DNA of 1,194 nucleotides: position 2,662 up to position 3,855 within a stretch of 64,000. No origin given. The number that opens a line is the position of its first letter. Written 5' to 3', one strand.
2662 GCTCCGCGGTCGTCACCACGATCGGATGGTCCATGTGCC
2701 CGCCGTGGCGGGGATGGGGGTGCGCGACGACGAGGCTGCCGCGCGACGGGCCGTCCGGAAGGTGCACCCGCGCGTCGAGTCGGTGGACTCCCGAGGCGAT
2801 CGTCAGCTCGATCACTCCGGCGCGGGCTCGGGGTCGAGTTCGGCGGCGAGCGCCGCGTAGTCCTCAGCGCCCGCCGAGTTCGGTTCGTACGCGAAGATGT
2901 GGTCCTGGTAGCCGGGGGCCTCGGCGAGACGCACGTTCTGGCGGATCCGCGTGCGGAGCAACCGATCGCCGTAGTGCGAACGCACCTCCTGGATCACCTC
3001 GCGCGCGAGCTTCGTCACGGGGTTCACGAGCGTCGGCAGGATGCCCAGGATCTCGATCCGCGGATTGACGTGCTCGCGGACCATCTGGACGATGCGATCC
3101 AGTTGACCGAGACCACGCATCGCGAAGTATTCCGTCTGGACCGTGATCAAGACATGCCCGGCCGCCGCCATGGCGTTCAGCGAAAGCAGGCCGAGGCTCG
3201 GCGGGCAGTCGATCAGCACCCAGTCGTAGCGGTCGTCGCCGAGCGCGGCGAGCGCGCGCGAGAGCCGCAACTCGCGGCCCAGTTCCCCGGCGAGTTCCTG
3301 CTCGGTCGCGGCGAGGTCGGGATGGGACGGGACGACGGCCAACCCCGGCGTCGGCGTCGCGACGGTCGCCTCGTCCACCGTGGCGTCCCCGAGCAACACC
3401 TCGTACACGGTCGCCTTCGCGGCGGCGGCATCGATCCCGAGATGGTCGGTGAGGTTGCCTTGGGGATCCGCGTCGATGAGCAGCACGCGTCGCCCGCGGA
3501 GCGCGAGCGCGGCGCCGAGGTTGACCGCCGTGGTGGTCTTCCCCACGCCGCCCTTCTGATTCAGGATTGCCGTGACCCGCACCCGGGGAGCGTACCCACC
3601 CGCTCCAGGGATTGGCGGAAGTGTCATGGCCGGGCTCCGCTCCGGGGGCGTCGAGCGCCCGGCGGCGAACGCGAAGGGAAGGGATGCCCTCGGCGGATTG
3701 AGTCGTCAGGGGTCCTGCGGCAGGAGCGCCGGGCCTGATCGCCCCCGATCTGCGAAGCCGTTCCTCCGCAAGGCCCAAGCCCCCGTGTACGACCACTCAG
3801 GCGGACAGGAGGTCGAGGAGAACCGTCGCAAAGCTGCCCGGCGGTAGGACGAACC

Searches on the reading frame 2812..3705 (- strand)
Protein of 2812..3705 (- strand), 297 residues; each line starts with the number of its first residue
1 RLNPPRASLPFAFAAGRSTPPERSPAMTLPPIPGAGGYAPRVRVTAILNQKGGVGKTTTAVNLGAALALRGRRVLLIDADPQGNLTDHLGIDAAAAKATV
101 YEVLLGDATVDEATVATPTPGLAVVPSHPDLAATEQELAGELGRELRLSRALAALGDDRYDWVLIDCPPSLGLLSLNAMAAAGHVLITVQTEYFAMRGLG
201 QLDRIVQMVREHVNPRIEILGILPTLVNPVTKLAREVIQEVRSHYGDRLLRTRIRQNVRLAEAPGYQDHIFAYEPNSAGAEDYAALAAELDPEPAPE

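Call 68: search_protein_families(library=pfam, proteins=[window:2812-3705:-], max_evalue=0.01)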
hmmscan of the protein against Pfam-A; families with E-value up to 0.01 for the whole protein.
window:2812-3705:- (297 aa): 9 families
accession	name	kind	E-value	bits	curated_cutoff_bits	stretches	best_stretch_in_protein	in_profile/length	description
PF13614.12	AAA_31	-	5.1e-56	189.8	27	1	43-219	2-177/177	AAA domain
PF01656.29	CbiA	-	5.3e-26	91.5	25.4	1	46-268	2-123/125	CobQ/CobB/MinD/ParA nucleotide binding domain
PF06564.18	CBP_BcsQ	-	7.5e-17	62.1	21.3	1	51-288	10-231/234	Cellulose biosynthesis protein BcsQ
PF10609.15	ParA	-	2.6e-10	40.6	27.1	1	44-84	5-45/246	NUBPL iron-transfer P-loop NTPase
PF02374.21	ArsA_ATPase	-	3.1e-09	36.9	24.3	1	49-105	7-63/305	Anion-transporting ATPase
PF09140.17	MipZ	-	4.8e-08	33.1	20.7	1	46-206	4-146/262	ATPase MipZ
PF00142.24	Fer4_NifH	-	8.8e-08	32.4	25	1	50-89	7-46/271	4Fe-4S iron sulfur cluster binding proteins, NifH/frxC family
PF07015.17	VirC1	-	0.00021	21.1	24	1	48-86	7-45/231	VirC1 protein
PF22573.2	SPMIP5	-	0.0041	17.3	21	1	28-46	10-28/62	Sperm-associated microtubule inner protein 5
